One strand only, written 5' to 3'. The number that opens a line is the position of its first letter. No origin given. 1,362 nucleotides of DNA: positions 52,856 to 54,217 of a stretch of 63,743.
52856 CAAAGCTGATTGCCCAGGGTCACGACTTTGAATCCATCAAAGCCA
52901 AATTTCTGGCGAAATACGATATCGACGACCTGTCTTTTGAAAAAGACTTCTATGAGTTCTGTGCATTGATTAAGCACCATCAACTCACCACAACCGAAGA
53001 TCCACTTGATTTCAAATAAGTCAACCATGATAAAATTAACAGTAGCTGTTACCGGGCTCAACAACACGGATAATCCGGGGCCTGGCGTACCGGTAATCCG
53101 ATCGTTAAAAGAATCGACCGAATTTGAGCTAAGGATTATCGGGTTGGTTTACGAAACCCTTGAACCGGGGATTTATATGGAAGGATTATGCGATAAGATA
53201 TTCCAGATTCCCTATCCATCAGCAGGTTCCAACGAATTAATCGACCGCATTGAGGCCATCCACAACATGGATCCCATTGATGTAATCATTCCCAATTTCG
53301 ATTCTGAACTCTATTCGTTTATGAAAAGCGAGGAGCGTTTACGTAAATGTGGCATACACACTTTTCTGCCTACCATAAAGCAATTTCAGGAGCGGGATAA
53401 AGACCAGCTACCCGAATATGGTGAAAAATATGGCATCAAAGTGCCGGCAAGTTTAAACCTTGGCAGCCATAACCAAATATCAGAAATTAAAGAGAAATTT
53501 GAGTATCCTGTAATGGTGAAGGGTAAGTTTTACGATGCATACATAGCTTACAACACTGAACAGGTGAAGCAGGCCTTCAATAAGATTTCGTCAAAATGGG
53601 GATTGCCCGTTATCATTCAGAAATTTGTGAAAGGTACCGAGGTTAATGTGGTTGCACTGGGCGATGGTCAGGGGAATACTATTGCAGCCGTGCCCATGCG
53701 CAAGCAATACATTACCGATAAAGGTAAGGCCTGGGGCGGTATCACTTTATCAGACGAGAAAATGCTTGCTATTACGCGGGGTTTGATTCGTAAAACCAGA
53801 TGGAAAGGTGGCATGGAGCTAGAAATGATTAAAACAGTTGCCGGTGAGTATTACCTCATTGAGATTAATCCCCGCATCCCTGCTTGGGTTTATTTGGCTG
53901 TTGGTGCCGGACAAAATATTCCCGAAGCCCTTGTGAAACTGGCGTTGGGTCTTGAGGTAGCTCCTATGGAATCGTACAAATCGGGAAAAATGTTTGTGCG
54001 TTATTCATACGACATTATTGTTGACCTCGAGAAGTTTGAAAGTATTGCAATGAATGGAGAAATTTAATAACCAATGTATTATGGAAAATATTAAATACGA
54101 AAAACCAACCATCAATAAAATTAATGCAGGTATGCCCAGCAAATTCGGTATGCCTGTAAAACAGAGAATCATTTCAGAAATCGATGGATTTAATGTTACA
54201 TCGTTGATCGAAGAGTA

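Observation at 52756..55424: Small protein + ATP-grasp + fold-III decarboxylase triad mirrors carrier-tethered amino-acid chemistry (BtrI/BtrJ/BtrK, LysW/LysX logic), with a PqqD fold in the carrier position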

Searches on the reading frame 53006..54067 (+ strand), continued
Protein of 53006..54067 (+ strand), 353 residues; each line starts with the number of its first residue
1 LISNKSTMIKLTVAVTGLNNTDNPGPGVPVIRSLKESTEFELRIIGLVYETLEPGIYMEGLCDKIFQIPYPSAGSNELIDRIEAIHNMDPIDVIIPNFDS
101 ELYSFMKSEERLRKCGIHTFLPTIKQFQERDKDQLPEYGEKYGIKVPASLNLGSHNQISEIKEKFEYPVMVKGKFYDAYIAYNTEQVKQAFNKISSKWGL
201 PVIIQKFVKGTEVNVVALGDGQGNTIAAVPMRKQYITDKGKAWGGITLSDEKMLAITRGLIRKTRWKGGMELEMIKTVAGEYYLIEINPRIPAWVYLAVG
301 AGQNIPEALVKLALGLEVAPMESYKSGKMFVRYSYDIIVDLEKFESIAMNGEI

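Call 53: find_encoding_contigs(protein=P0452, flank=10000, max_places=1)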
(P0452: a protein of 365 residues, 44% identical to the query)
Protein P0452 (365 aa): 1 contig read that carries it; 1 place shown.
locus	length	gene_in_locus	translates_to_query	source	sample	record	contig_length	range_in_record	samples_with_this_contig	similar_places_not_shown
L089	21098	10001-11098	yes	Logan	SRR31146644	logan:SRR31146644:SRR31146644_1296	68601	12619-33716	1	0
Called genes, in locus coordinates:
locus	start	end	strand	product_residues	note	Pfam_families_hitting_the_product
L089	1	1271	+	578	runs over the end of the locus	PF23657:DUF7151, PF14522:Cytochrome_C7 (faint), PF14537:Cytochrom_c3_2 (faint), PF13435:Cytochrome_C554 (faint), PF02335:Cytochrom_C552 (weak)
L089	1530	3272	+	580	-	PF23657:DUF7151, PF02335:Cytochrom_C552 (faint), PF14522:Cytochrome_C7 (faint), PF14537:Cytochrom_c3_2 (faint), PF22113:Mtrc-MtrF_II-IV_dom (weak), PF13435:Cytochrome_C554 (faint)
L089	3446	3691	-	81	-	-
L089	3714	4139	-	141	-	PF22746:SHOCT-like_DUF2089-C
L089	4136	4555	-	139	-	PF09862:DUF2089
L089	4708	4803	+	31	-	-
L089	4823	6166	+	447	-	PF03951:Gln-synt_N, PF00120:Gln-synt_C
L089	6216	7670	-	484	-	PF00672:HAMP, PF00512:HisKA, PF02518:HATPase_c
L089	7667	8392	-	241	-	PF00072:Response_reg, PF00486:Trans_reg_C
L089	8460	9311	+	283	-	-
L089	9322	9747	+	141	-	-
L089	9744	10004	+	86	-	PF05402:PqqD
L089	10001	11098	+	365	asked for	PF15632:ATPgrasp_Ter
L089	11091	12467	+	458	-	PF00278:Orn_DAP_Arg_deC, PF02784:Orn_Arg_deC_N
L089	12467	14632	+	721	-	PF03253:UT, PF01551:Peptidase_M23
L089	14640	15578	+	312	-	-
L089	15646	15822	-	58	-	-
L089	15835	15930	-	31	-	-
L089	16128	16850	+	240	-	-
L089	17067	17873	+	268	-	PF13860:FlgD_ig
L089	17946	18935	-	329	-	PF01180:DHO_dh, PF01070:FMN_dh (weak)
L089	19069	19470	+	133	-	PF03625:DUF302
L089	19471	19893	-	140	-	PF01242:PTPS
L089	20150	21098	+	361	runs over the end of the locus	PF00676:E1_dh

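Call 54: search_protein_families(library=pfam, proteins=[L085:8366-9724:+, L087:8354-9724:+, L084:4980-5852:+, L088:11079-12188:+, L089:8460-9311:+, L089:9322-9747:+, L089:14640-15578:+, L086:14522-15718:+], max_evalue=1)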
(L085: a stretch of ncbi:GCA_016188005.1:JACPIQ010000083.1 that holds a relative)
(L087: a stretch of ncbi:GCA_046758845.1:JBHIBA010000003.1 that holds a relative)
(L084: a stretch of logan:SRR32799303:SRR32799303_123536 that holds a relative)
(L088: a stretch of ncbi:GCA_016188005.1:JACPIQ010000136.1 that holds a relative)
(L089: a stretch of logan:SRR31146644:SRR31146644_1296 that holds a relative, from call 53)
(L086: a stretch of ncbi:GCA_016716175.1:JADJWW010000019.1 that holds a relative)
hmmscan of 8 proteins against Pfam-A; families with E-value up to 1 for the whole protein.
L085:8366-9724:+ (452 aa): 33 families (the best 25 are shown)
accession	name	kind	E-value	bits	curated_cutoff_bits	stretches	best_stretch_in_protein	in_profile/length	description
PF07719.23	TPR_2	-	4.8e-49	160.9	27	9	98-129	2-33/34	Tetratricopeptide repeat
PF13432.12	TPR_16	-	1.7e-44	150.3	32.7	7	65-131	2-65/65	Tetratricopeptide repeat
PF14559.12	TPR_19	-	1.6e-38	131.2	25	7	143-205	3-65/68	Tetratricopeptide repeat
PF00515.34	TPR_1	-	1.4e-34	116.9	27.8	6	99-130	3-34/34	Tetratricopeptide repeat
PF13424.12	TPR_12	-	3.1e-30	104.6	30.1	6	167-222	5-68/77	Tetratricopeptide repeat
PF13428.12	TPR_14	-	8.7e-28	94.4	23.5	8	284-325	2-43/44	Tetratricopeptide repeat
PF13174.12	TPR_6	-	2.7e-25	87.7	26.3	3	376-402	6-32/33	Tetratricopeptide repeat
PF13181.12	TPR_8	-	9.2e-24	82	25.7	3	60-92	1-33/34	Tetratricopeptide repeat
PF13414.12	TPR_11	-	7.7e-23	80.3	26.8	4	69-99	3-33/42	TPR repeat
PF13431.12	TPR_17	-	2.2e-21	74.7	24.4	1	154-186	2-34/34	Tetratricopeptide repeat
PF13374.12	TPR_10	-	3.7e-17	62.2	27.5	2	372-399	4-31/42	Tetratricopeptide repeat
PF13176.12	TPR_7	-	2.2e-14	52.7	27.9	3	407-440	2-35/36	Tetratricopeptide repeat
PF23914.1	TPR_CcmH_CycH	-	3.3e-14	53.5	42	2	103-196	56-152/158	Cytochrome c-type biogenesis protein H TPR domain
PF07721.20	TPR_4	-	6.4e-14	51.5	27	2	236-257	4-25/26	Tetratricopeptide repeat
PF13371.12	TPR_9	-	1.7e-11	44.4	35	3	140-202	4-66/73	Tetratricopeptide repeat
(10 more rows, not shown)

L087:8354-9724:+ (456 aa): 34 families (the best 25 are shown)
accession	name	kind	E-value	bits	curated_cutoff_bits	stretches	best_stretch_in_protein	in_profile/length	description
PF07719.23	TPR_2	-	7.3e-47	154.1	27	8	68-97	5-34/34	Tetratricopeptide repeat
PF13432.12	TPR_16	-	1.5e-38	131.3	32.7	7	36-98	3-65/65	Tetratricopeptide repeat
PF14559.12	TPR_19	-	1.4e-32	112.2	25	5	146-207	2-63/68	Tetratricopeptide repeat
PF00515.34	TPR_1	-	4.5e-32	109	27.8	5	68-97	5-34/34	Tetratricopeptide repeat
PF13424.12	TPR_12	-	2.2e-26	92.3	30.1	5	63-131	2-75/77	Tetratricopeptide repeat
PF13181.12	TPR_8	-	3.6e-23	80.1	25.7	2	65-97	2-34/34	Tetratricopeptide repeat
PF13174.12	TPR_6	-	3.1e-22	78.1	26.3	1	380-406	6-32/33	Tetratricopeptide repeat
PF13428.12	TPR_14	-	4.6e-22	76.7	23.5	3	288-328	2-42/44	Tetratricopeptide repeat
PF13431.12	TPR_17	-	4.1e-17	61.4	24.4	1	87-120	2-32/34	Tetratricopeptide repeat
PF13414.12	TPR_11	-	1.1e-16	60.7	26.8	4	74-103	4-33/42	TPR repeat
PF23914.1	TPR_CcmH_CycH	-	2.3e-15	57.2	42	1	107-191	56-143/158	Cytochrome c-type biogenesis protein H TPR domain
PF13374.12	TPR_10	-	2.2e-13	50.2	27.5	2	414-437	8-31/42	Tetratricopeptide repeat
PF13371.12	TPR_9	-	9.6e-10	38.8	35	3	144-206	4-66/73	Tetratricopeptide repeat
PF12895.13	ANAPC3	-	5.2e-09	36.7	27.2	1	43-124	2-79/82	Anaphase-promoting complex, cyclosome, subunit 3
PF24575.1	TPR_Slam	-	4.4e-08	33.9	35.2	0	34-87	51-104/104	Surface lipoprotein assembly modifier, N-terminal TPR repeats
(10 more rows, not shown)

L084:4980-5852:+ (290 aa): 0 families

L088:11079-12188:+ (369 aa): 0 families

L089:8460-9311:+ (283 aa): 0 families

L089:9322-9747:+ (141 aa): 0 families

L089:14640-15578:+ (312 aa): 4 families
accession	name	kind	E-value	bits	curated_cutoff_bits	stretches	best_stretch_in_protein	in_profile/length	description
PF13860.13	FlgD_ig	-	0.00012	22.5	27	1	255-300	24-72/79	FlgD Ig-like domain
PF01839.29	FG-GAP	-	0.00027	21.2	22.1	1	131-148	4-21/37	FG-GAP repeat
PF13517.12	FG-GAP_3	-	0.00028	21.8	26.9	1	108-147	20-61/61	FG-GAP-like repeat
PF01828.24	Peptidase_A4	-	0.24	11.2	22.3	1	33-84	38-89/206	Peptidase A4 family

L086:14522-15718:+ (398 aa): 11 families
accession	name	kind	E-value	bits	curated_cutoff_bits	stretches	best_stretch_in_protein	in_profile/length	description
PF14559.12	TPR_19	-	4.4e-09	37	25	2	37-81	4-48/68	Tetratricopeptide repeat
PF13432.12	TPR_16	-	3.9e-08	34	32.7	2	32-89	5-59/65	Tetratricopeptide repeat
PF13428.12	TPR_14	-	5.5e-06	27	23.5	2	63-99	6-42/44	Tetratricopeptide repeat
PF07719.23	TPR_2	-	1.4e-05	25.2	27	1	107-132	9-34/34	Tetratricopeptide repeat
PF13424.12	TPR_12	-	0.0023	18.5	30.1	1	60-86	47-73/77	Tetratricopeptide repeat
PF13429.12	TPR_15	-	0.014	15.3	26.2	0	7-76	128-198/280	Tetratricopeptide repeat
PF03704.23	BTAD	-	0.037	14.8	22.1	1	100-132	7-39/146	Bacterial transcriptional activator domain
PF13176.12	TPR_7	-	0.041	14.4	27.9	0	63-84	4-25/36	Tetratricopeptide repeat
PF13374.12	TPR_10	-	0.063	13.8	27.5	0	64-86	8-30/42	Tetratricopeptide repeat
PF13174.12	TPR_6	-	0.13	13.4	26.3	0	110-131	11-32/33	Tetratricopeptide repeat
PF00515.34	TPR_1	-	0.18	12.1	27.8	0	69-86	12-29/34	Tetratricopeptide repeat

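Call 59: search_protein_families(library=padloc, proteins=[window:53027-54067:+, L085:13541-15229:+, L088:13695-15761:+], max_evalue=0.001)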
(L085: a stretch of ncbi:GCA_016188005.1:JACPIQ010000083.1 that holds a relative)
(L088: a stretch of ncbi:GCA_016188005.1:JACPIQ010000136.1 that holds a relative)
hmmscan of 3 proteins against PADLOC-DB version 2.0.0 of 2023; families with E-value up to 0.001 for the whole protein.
window:53027-54067:+ (346 aa): 0 families

L085:13541-15229:+ (562 aa): 2 families
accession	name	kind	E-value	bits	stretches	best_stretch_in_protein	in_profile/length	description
PDLC05060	PDC-S65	-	0.00025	18.1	1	372-426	28-85/503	-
PDLC05061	PDC-S65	-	0.00072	16.9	1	372-424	120-175/592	-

L088:13695-15761:+ (688 aa): 0 families

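Call 66: predict_structure(alignment_id=A3)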
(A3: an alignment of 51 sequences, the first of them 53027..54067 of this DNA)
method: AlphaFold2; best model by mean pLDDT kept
length: 346 residues; sequences in the alignment: 51
mean_pLDDT: 92.5   pTM: 0.90
mean pLDDT of the five models: 92.5, 92.3, 91.8, 91.7, 91.6
residues with pLDDT >= 90: 278; 70-90: 54; 50-70: 14; < 50: 0
segments of 3 or more residues with pLDDT < 50: none
pLDDT, mean of each block of 10 residues (from residue 1): 95 70 94 96 90 94 93 98 97 93 97 97 93 96 93 91 90 95 94 93 95 98 86 74 97 98 97 96 90 96 98 95 78 88 92
secondary structure, 60 per line:
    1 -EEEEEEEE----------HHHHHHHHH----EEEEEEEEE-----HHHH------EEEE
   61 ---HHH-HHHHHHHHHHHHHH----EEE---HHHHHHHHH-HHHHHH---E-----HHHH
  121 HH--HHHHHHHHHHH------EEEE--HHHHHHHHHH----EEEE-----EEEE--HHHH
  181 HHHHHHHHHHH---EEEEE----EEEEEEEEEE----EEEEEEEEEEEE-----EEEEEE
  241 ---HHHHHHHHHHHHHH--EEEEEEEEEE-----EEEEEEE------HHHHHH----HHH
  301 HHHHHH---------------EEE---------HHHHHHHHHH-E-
elements in order: E2-9 H20-28 E33-41 H47-50 E57-60 H68-81 E86-88 H92-100 H102-107 H117-122 H125-135 E142-145 H148-157 E162-165 E171-174 H177-191 E195-199 E204-213 E218-229 E235-240 H244-257 E260-269 E275-281 H288-293 H298-306 E322-324 H334-343
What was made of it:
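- Checked: AF2 pLDDT is 92.5 (call 66).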

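Call 68: fold_search(model_id=the predicted structure, library=pdb)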
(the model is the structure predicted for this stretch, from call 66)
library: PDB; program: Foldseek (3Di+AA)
matches with E <= 10: 1713; with E <= 0.001: 780
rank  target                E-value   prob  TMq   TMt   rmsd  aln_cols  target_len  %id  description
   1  2pn1                  4.2e-22  1.00  0.79  0.88   2.6       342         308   16  Crystal structure of carbamoylphosphate synthase large subunit (split gene in MJ) (ZP_00538348.1) from Exiguobacterium s (released 2007-05-08)
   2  2vpq_A                2.1e-19  1.00  0.72  0.57   4.2       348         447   15  Crystal structure of biotin carboxylase from S. aureus complexed with AMPPNP (released 2008-09-09)
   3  2dzd_A                1.6e-18  1.00  0.62  0.49   6.6       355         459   18  Crystal structure of the biotin carboxylase domain of pyruvate carboxylase (released 2007-09-25)
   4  3g8c_A                8.9e-18  1.00  0.67  0.54   4.6       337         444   17  Crystal Structure of Biotin Carboxylase in Complex with Biotin, Bicarbonate, ADP and Mg Ion (released 2009-03-03)
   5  1ulz                  1.1e-17  1.00  0.60  0.48   7.5       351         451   20  Crystal structure of the biotin carboxylase subunit of pyruvate carboxylase (released 2004-03-09)
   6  2vqd                  1.3e-17  1.00  0.68  0.54   4.5       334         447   18  Crystal Structure of Biotin Carboxylase from Pseudomonas aeruginosa complexed with AMPCP (released 2008-09-09)
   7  7kct_A                1.4e-17  1.00  0.68  0.54   4.8       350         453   18  Crystal Structure of the Hydrogenobacter thermophilus 2-Oxoglutarate Carboxylase (OGC) Biotin Carboxylase (BC) Domain  (released 2021-01-27)
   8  3vot_B                1.5e-17  1.00  0.66  0.59   4.0       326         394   16  Crystal structure of L-amino acid ligase from Bacillus licheniformis (released 2012-11-07)
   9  3g8d_B                1.5e-17  1.00  0.65  0.52   4.9       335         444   16  Crystal structure of the biotin carboxylase subunit, E296A mutant, of acetyl-COA carboxylase from Escherichia coli (released 2009-03-03)
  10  2v58_B                1.5e-17  1.00  0.66  0.53   4.8       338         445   17  CRYSTAL STRUCTURE OF BIOTIN CARBOXYLASE FROM E.COLI IN COMPLEX WITH POTENT INHIBITOR 1 (released 2009-01-13)
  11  3ouu_A                1.6e-17  1.00  0.71  0.57   4.4       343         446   17  Crystal Structure of Biotin Carboxylase-beta-gamma-ATP Complex from Campylobacter jejuni (released 2010-10-20)
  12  3ouz_A                2.2e-17  1.00  0.72  0.58   4.3       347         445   17  Crystal Structure of Biotin Carboxylase-ADP complex from Campylobacter jejuni (released 2010-10-13)
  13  2vpq_B                2.4e-17  1.00  0.72  0.57   4.1       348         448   16  Crystal structure of biotin carboxylase from S. aureus complexed with AMPPNP (released 2008-09-09)
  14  2c00_B                3.0e-17  1.00  0.59  0.48   6.9       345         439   16  Crystal Structure of Biotin Carboxylase from Pseudomonas aeruginosa in apo form (released 2008-09-09)
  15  3ouz_B                4.3e-17  1.00  0.71  0.57   4.4       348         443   17  Crystal Structure of Biotin Carboxylase-ADP complex from Campylobacter jejuni (released 2010-10-13)
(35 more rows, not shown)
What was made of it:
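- The ATP-grasp's nearest structural neighbours after the uncharacterised 2PN1 are bicarbonate-activating enzymes (biotin carboxylase, CPS, PurK) as well as L-amino-acid ligases (call 68). L-amino-acid ligases are equally close structurally (call 68).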

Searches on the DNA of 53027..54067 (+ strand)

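Call 87: search_rna_families(sources=[L084, L085, L086, L087, L088, L089], threshold=gathering)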
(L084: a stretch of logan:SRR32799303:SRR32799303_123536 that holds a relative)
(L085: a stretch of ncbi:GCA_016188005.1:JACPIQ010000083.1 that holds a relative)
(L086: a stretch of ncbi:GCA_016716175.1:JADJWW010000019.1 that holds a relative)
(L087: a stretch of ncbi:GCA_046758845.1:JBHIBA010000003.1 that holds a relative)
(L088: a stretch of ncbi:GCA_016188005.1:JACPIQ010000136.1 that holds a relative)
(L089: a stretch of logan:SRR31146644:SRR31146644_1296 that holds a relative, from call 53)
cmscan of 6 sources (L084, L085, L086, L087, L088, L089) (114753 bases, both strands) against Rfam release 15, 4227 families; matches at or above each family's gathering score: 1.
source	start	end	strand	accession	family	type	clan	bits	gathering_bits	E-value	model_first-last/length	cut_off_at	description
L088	609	680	+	RF00005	tRNA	Gene; tRNA;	CL00001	66.5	29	5.2e-12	1-71/71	no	tRNA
